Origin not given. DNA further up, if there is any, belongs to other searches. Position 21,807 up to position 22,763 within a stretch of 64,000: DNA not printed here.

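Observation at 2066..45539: Candidate effector repertoire: dispersed orphans with polybasic leaders and protein-modifying enzyme folds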

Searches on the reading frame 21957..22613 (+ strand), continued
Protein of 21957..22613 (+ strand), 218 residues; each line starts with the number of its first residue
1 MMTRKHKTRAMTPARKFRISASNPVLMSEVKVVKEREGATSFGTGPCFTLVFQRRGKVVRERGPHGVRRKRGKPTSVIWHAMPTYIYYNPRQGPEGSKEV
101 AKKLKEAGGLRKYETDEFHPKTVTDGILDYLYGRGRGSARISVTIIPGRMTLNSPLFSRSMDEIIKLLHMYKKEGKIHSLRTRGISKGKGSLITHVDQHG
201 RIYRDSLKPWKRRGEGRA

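Call 46: find_encoding_contigs(protein=P0015, flank=8000, max_places=2)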
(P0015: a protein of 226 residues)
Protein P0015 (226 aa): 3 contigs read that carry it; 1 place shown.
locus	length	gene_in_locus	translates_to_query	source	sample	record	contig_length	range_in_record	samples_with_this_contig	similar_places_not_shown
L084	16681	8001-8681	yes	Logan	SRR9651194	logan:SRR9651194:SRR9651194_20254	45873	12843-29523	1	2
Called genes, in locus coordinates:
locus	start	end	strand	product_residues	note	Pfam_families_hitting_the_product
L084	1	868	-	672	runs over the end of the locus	PF02463:SMC_N (weak), PF13476:AAA_23, PF13555:AAA_29 (weak), PF13304:AAA_21 (faint)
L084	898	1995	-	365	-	-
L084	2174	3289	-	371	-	-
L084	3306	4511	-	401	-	PF00149:Metallophos, PF12850:Metallophos_2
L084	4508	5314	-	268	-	-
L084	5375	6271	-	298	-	PF13240:Zn_Ribbon_1 (weak)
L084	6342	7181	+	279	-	PF00850:Hist_deacetyl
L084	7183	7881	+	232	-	-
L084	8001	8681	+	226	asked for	-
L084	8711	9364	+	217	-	PF01866:Diphthamide_syn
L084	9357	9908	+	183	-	PF14382:ECR1_N (faint)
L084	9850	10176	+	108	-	PF13656:RNA_pol_L_2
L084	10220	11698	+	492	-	PF01949:Endo_dU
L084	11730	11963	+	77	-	-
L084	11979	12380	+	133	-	PF00293:NUDIX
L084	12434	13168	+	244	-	PF00705:PCNA_N, PF02747:PCNA_C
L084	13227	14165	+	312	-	PF04104:DNA_primase_lrg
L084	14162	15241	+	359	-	PF01896:DNA_primase_S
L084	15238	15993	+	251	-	PF00702:Hydrolase, PF13344:Hydrolase_6, PF13242:Hydrolase_like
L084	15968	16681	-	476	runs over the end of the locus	PF13230:GATase_4, PF13522:GATase_6, PF13537:GATase_7, PF00156:Pribosyltran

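Call 47: find_encoding_contigs(protein=P0020, flank=8000, max_places=2)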
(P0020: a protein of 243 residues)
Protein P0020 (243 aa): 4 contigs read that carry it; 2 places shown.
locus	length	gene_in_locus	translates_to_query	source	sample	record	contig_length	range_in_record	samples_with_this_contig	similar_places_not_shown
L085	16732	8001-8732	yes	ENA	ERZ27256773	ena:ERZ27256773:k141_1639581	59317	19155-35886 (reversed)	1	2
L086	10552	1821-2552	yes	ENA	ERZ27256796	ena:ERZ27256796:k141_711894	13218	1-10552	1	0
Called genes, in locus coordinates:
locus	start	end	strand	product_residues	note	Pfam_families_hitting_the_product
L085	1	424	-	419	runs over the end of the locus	PF00368:HMG-CoA_red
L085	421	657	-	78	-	PF09341:Pcc1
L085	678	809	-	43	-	-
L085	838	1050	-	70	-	PF01780:Ribosomal_L37ae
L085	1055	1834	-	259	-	PF01138:RNase_PH, PF03725:RNase_PH_C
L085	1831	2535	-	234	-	PF01138:RNase_PH, PF03725:RNase_PH_C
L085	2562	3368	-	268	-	PF21266:S1_RRP4 (weak), PF00013:KH_1, PF15985:KH_6 (weak)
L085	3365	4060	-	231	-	PF01172:SBDS_N, PF09377:SBDS_domain_II, PF20268:SBDS_C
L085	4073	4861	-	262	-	PF10584:Proteasome_A_N, PF00227:Proteasome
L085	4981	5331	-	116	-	PF01900:RNase_P_Rpp14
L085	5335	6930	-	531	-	PF02518:HATPase_c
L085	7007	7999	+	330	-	PF00752:XPG_N, PF00867:XPG_I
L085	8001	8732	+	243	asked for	-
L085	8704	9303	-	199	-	PF01174:SNO, PF07685:GATase_3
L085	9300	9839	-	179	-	-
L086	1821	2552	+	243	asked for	-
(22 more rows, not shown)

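Call 50: search_protein_families(library=ncbifam, proteins=[window:21957-22613:+], max_evalue=1)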
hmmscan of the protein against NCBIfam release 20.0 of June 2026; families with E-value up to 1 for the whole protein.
window:21957-22613:+ (218 aa): 0 families

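Call 51: predict_structure(alignment_id=A4)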
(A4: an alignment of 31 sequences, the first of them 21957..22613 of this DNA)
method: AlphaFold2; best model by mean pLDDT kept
length: 218 residues; sequences in the alignment: 31
mean_pLDDT: 88.3   pTM: 0.85
mean pLDDT of the five models: 88.3, 87.9, 87.2, 86.9, 86.6
residues with pLDDT >= 90: 160; 70-90: 24; 50-70: 26; < 50: 8
segments of 3 or more residues with pLDDT < 50: 10-13
pLDDT, mean of each block of 10 residues (from residue 1): 58 59 93 93 96 96 96 97 90 82 97 96 97 86 97 97 97 97 90 94 75 48
secondary structure, 60 per line:
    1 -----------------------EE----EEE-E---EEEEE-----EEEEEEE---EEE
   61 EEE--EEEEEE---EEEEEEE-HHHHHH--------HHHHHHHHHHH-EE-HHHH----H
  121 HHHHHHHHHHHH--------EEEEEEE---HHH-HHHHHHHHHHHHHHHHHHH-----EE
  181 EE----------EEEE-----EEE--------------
elements in order: E30-32 E38-42 E48-54 E58-63 E66-71 E75-81 H83-88 H97-107 H112-115 H120-132 E141-147 H155-173 E179-182 E193-196 E202-204

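Call 52: search_protein_families(library=padloc, proteins=[window:21957-22613:+], max_evalue=1)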
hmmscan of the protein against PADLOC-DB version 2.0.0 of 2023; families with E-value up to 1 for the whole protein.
window:21957-22613:+ (218 aa): 0 families

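Call 53: search_protein_families(library=phrogs, proteins=[window:21957-22613:+], max_evalue=1)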
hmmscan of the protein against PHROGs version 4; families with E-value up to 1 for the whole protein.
window:21957-22613:+ (218 aa): 0 families

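Call 56: fold_search(model_id=the predicted structure, library=pdb)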
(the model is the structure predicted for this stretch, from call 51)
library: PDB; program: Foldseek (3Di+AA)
matches with E <= 10: 357; with E <= 0.001: 0
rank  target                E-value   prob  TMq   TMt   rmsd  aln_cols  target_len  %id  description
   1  2f9z_C                5.4e-03  1.00  0.46  0.62   6.3       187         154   15  Complex between the chemotaxis deamidase CheD and the chemotaxis phosphatase CheC from Thermotoga maritima (released 2006-06-06)
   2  6a0f_B                1.0e-02  0.93  0.34  0.26   8.5       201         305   12  Crystal structure of human protein N-terminal asparagine amidohydrolase (NTAN1) C75S mutant with Asn-Phe-Ala-Ala-Arg p (released 2019-12-11)
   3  9r2l_A                1.8e-01  0.11  0.19  0.25  12.5       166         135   16  De novo designed N37 protein fold (released 2025-05-14)
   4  5tkm_A                3.8e-01  0.21  0.26  0.30   6.2       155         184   11  Crystal structure of human APOBEC3B N-terminal Domain (released 2017-06-14)
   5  5u93_B                4.3e-01  0.06  0.17  0.20  10.2       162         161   11  Structure of the Regulatory Domain of the AraC Family Transcriptional Activator RhaR (released 2017-12-20)
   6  4ud1_A                4.9e-01  0.08  0.10  0.14  10.3        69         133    7  Structure of the N Terminal domain of the MERS CoV nucleocapsid (released 2015-12-02)
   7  6m3m_C                6.3e-01  0.08  0.11  0.16  10.5        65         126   14  Crystal structure of SARS-CoV-2 nucleocapsid protein N-terminal RNA binding domain (released 2020-03-18)
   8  7d4i_5G               7.1e-01  0.10  0.08  0.08  11.5        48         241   21  Cryo-EM structure of 90S small ribosomal precursors complex with the DEAH-box RNA helicase Dhr1 (State F) (released 2021-10-06)
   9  3wus_A                7.5e-01  0.07  0.18  0.20   8.9       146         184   11  Crystal Structure of the Vif-Binding Domain of Human APOBEC3F (released 2015-06-24)
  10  8odp_C                7.5e-01  0.03  0.08  0.05  15.2       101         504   12  Structure of human RTCB with GMPCPP in complex with Archease (released 2024-03-27)
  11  6zqd_CJ               9.1e-01  0.08  0.08  0.07  11.7        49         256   18  Cryo-EM structure of the 90S pre-ribosome from Saccharomyces cerevisiae, state Post-A1 (released 2020-09-23)
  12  7pkq_j                9.6e-01  0.03  0.12  0.15  11.8       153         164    8  Small subunit of the Chlamydomonas reinhardtii mitoribosome (released 2023-06-14)
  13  2gec_A                9.6e-01  0.03  0.10  0.14  11.6        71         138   18  Structure of the N-terminal domain of avian infectious bronchitis virus nucleocapsid protein (strain Gray) in a novel  (released 2006-06-27)
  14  5o60_U                1.0e+00  0.20  0.10  0.19   4.5        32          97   19  Structure of the 50S large ribosomal subunit from Mycobacterium smegmatis (released 2017-07-12)
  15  8ivx_A                1.0e+00  0.05  0.11  0.07  14.4        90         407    9  Crystal structure of NRP2 in complex with aNRP2-14 Fab fragment (released 2023-07-12)
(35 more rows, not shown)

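Call 66: fold_search(model_id=the predicted structure, library=viral)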
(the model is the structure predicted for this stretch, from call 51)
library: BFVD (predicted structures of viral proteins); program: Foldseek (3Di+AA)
matches with E <= 10: 427; with E <= 0.001: 2
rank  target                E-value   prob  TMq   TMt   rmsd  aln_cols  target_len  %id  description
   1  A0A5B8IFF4            1.0e-04  1.00  0.37  0.28   6.6       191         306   12  Uncharacterized protein [Mimiviridae sp. ChoanoV1]
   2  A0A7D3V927            4.3e-04  1.00  0.44  0.36   5.6       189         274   12  Uncharacterized protein [Fadolivirus FV1/VV64]
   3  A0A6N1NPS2            7.3e-03  0.99  0.40  0.34   7.1       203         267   12  Putative ORFan [Tupanvirus deep ocean]
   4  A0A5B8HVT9            1.1e-02  0.63  0.29  0.24   9.0       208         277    7  Uncharacterized protein [Mimiviridae sp. ChoanoV1]
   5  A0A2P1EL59            2.1e-02  0.96  0.43  0.38   7.0       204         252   11  CheD chemotaxis protein [Moumouvirus australiensis]
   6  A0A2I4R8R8            8.6e-02  0.12  0.10  0.06  11.7        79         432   10  (no name in the UniProt tables at hand)
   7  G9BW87                2.3e-01  0.09  0.12  0.21  14.1        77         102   13  (no name in the UniProt tables at hand)
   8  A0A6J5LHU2            2.3e-01  0.04  0.09  0.11  14.7       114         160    8  Uncharacterized protein [uncultured Caudovirales phage]
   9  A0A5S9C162            2.6e-01  0.05  0.12  0.14  26.2       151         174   10  Uncharacterized protein [Tenacibaculum phage PTm1]
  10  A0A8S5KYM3            3.2e-01  0.11  0.13  0.18   8.9        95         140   13  Uncharacterized protein [ssRNA phage Gephyllon.3_17]
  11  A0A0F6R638            3.6e-01  0.13  0.11  0.20   8.2        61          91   13  Uncharacterized protein [Sinorhizobium phage phiM9]
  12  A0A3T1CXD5            3.8e-01  0.06  0.17  0.17  16.0       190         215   13  Uncharacterized protein [Acanthamoeba castellanii medusavirus J1]
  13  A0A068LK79            4.0e-01  0.09  0.10  0.08   8.8        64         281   14  Nucleocapsid protein (Fragment) [Mallard coronavirus]
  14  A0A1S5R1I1            4.0e-01  0.06  0.11  0.16  12.9       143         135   11  Uncharacterized protein [Pseudomonas phage phiPMW]
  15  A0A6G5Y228            4.0e-01  0.03  0.11  0.11  17.8       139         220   12  (no name in the UniProt tables at hand)
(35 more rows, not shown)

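Call 73: find_encoding_contigs(protein=P0002, flank=10000, max_places=3)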
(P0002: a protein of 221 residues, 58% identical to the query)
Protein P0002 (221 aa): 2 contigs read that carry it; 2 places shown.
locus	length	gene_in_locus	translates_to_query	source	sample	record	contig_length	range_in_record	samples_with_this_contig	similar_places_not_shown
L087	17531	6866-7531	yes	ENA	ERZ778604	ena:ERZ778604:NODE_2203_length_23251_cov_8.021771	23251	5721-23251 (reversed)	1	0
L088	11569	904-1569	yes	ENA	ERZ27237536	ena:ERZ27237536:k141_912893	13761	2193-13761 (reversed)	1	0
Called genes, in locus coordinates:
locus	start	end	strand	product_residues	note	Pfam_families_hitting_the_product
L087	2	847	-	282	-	?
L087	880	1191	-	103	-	-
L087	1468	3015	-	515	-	PF01935:DUF87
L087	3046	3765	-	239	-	-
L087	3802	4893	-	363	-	PF09376:NurA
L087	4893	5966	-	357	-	PF12773:DZR (faint), PF13240:Zn_Ribbon_1, PF13248:Zn_ribbon_3 (weak)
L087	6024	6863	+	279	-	PF00850:Hist_deacetyl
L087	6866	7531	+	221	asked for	-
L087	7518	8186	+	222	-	-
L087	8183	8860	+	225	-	PF01866:Diphthamide_syn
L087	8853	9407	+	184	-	-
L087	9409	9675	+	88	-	PF13656:RNA_pol_L_2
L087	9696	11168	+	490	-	PF01949:Endo_dU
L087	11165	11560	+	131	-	PF00293:NUDIX, PF16262:DUF4916 (weak), PF14815:NUDIX_4 (faint)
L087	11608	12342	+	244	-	PF00705:PCNA_N, PF02747:PCNA_C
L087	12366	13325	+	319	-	PF04104:DNA_primase_lrg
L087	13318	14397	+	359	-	PF01896:DNA_primase_S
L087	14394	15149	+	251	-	PF00702:Hydrolase, PF13344:Hydrolase_6, PF13242:Hydrolase_like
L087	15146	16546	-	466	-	PF13230:GATase_4 (faint), PF13522:GATase_6, PF13537:GATase_7, PF00156:Pribosyltran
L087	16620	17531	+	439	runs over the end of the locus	PF00464:SHMT, PF01212:Beta_elim_lyase, PF00155:Aminotran_1_2, PF01041:DegT_DnrJ_EryC1 (weak)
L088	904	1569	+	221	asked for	-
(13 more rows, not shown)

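Call 96: find_encoding_contigs(protein=P0016, flank=5000, max_places=2)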
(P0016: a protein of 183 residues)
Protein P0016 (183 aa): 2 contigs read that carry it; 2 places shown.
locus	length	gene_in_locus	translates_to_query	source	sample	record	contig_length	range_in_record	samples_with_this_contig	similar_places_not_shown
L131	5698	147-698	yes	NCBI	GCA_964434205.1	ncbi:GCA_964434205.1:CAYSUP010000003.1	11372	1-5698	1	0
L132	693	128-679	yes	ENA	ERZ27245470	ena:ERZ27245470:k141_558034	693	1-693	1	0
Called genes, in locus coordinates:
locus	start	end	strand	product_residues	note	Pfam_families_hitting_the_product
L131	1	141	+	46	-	?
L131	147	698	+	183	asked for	-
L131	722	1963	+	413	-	PF00149:Metallophos, PF12850:Metallophos_2 (weak)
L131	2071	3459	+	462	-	-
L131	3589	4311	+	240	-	-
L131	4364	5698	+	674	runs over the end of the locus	PF02463:SMC_N (weak), PF13175:AAA_15, PF13476:AAA_23 (faint), PF13304:AAA_21 (faint)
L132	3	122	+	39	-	?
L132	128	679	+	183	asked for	-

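Call 97: find_encoding_contigs(protein=P0024, flank=5000, max_places=2)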
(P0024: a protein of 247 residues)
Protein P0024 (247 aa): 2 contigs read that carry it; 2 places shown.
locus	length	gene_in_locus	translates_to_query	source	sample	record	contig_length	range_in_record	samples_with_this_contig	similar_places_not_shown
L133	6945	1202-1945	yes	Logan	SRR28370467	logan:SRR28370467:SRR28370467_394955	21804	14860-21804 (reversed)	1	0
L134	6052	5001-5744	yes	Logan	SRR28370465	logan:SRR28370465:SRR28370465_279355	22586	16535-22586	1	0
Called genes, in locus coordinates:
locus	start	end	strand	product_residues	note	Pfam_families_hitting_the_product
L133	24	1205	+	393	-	PF00266:Aminotran_5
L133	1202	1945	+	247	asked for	-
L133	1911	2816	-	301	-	PF00890:FAD_binding_2 (faint), PF01266:DAO (faint), PF01946:Thi4 (faint), PF03486:HI0933_like (faint), PF07992:Pyr_redox_2, PF13434:Lys_Orn_oxgnase (faint), PF13738:Pyr_redox_3, PF00070:Pyr_redox, +1 more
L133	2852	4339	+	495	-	PF00587:tRNA-synt_2b, PF03129:HGTP_anticodon, PF09180:ProRS-C_1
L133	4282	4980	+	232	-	PF01902:Diphthami_syn_2_N, PF28410:Diphthami_syn_2_C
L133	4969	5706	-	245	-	PF23023:Anti-Pycsar_Apyc1, PF13483:Lactamase_B_3, PF00753:Lactamase_B, PF12706:Lactamase_B_2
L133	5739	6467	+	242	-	PF01209:Ubie_methyltran, PF03291:mRNA_G-N7_MeTrfase (weak), PF05148:Methyltransf_8 (weak), PF13489:Methyltransf_23, PF08241:Methyltransf_11, PF08242:Methyltransf_12, PF13649:Methyltransf_25, PF13847:Methyltransf_31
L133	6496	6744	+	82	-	-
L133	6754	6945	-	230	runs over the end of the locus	PF00588:SpoU_methylase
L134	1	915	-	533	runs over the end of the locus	PF01541:GIY-YIG (weak), PF27096:UvrC_M, PF22920:UvrC_RNaseH, PF08459:UvrC_RNaseH_dom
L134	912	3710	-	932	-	PF00005:ABC_tran (faint), PF01583:APS_kinase (faint), PF02463:SMC_N (faint), PF13175:AAA_15 (faint), PF13191:AAA_16 (faint), PF13238:AAA_18 (faint), PF17760:UvrA_inter, PF17755:UvrA_DNA-bind, +5 more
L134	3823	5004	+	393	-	PF00266:Aminotran_5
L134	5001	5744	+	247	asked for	-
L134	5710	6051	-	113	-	?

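Call 98: search_protein_families(library=pfam, proteins=[L087:3046-3765:-, L084:4508-5314:-], max_evalue=0.1)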
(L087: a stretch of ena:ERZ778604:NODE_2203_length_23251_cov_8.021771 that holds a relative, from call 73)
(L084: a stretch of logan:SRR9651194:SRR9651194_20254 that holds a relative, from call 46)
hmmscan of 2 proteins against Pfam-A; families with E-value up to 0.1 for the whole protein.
L087:3046-3765:- (239 aa): 0 families

L084:4508-5314:- (268 aa): 1 family
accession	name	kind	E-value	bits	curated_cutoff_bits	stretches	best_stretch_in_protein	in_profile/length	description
PF04304.18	DUF454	-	0.09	13.2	35.1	0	75-110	23-58/115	Protein of unknown function (DUF454)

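Call 102: find_related_loci(query=A2, collection=viral_contigs, flank=5000)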
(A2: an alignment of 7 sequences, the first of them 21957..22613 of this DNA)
Query A2 (218 aa) in viral_contigs; peptide patterns used: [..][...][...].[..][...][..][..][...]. (x = any residue, [..] = any of these).
3 stretches matched a pattern, but none encodes a relative of the query by tblastn (E <= 1e-3).
